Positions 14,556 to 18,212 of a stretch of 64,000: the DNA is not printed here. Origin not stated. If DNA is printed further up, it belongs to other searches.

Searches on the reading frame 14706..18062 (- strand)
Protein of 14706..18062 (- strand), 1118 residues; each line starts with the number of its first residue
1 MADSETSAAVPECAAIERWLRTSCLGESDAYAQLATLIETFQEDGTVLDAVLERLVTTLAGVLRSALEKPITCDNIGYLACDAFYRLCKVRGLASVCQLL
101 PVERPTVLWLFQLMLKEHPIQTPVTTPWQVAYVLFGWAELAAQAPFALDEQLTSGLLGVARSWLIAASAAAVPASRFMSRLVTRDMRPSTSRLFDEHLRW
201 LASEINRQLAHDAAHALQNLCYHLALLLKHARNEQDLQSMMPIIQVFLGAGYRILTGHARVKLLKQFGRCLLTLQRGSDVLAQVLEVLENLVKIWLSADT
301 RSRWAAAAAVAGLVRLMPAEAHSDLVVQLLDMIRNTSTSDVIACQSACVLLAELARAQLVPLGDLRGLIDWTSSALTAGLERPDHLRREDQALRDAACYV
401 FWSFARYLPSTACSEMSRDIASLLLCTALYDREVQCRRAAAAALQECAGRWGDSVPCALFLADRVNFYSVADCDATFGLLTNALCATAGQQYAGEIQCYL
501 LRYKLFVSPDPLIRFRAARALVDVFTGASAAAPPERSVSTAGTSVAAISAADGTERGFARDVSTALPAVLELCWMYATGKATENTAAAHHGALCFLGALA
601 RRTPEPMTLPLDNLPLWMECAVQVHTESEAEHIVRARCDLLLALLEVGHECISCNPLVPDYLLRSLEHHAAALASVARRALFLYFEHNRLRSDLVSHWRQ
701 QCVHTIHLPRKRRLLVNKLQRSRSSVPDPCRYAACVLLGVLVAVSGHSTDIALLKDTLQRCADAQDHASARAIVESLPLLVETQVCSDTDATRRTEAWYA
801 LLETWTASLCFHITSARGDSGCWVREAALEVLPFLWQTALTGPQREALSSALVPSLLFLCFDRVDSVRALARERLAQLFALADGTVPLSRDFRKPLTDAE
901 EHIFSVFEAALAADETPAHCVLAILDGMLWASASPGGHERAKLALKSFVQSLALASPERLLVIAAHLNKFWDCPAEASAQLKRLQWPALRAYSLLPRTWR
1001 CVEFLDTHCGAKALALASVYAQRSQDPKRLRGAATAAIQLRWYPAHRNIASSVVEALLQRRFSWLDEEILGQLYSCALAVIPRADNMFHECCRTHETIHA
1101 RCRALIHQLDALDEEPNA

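Call 8: find_encoding_contigs(protein=window:14706-18062:-, flank=10000, max_places=6)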
Protein window:14706-18062:- (1118 aa): no gene with exactly this product is on record in the collection.
